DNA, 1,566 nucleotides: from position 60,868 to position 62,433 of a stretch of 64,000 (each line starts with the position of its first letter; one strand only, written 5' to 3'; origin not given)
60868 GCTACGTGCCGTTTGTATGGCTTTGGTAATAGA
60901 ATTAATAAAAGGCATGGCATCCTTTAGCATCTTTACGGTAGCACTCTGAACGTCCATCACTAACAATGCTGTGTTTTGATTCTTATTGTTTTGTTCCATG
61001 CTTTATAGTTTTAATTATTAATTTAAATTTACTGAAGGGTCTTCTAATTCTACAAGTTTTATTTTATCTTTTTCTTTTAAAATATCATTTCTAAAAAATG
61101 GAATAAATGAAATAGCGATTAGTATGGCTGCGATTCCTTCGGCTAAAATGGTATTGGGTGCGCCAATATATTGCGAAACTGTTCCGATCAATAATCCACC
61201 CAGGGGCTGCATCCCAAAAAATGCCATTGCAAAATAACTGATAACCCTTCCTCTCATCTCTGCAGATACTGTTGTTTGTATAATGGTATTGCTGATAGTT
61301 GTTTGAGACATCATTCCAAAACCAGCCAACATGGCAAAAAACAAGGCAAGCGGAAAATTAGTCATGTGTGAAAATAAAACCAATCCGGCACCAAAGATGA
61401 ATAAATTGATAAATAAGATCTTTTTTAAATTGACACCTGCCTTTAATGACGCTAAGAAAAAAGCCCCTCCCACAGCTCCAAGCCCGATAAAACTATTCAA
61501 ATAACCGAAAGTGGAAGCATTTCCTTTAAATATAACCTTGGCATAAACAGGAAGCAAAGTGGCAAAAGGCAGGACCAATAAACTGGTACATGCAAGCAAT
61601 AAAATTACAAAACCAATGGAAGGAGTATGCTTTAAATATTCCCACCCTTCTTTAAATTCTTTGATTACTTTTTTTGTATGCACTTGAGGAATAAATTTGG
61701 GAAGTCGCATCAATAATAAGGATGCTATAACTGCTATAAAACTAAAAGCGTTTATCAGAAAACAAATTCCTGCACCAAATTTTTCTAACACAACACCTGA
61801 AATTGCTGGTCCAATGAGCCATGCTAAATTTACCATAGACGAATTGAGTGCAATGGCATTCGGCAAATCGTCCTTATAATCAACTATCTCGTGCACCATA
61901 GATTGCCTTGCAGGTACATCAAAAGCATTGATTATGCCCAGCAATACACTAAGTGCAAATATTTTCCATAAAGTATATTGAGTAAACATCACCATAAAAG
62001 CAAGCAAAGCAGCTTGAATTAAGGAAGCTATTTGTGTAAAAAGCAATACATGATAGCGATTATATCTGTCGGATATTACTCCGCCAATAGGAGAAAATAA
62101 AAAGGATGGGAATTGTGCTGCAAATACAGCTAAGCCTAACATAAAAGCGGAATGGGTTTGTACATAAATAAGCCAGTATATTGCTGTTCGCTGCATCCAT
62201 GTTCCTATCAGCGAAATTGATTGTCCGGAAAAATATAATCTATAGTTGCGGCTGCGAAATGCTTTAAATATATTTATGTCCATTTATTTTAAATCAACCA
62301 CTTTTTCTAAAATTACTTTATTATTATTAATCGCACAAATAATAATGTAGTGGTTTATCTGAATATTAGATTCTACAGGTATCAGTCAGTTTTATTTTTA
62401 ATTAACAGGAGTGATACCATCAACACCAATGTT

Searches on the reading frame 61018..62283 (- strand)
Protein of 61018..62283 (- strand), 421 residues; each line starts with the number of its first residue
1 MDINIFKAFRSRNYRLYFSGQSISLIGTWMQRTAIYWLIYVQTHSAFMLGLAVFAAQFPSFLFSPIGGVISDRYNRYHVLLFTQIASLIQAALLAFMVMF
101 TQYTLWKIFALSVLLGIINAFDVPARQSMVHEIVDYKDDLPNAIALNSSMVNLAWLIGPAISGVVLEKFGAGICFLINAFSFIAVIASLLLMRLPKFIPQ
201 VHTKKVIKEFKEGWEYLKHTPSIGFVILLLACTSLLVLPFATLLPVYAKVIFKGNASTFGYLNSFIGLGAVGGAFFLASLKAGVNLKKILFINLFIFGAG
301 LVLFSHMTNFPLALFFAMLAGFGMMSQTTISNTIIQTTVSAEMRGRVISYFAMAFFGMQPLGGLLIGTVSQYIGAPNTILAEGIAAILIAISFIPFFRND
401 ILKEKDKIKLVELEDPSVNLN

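Call 8: search_protein_families(library=pfam, proteins=[window:61018-62283:-], max_evalue=0.001)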
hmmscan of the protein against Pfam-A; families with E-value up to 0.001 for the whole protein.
window:61018-62283:- (421 aa): 3 families
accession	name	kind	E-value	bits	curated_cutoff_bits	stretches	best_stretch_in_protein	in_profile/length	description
PF05977.19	MFS_3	-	2e-57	195.3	27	1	7-419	5-415/524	Transmembrane secretion effector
PF07690.21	MFS_1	-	3.3e-42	145.1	33.4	2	18-354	2-338/347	Major Facilitator Superfamily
PF13347.12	MFS_2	-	0.00039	19.5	27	1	7-170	219-385/427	MFS/sugar transport protein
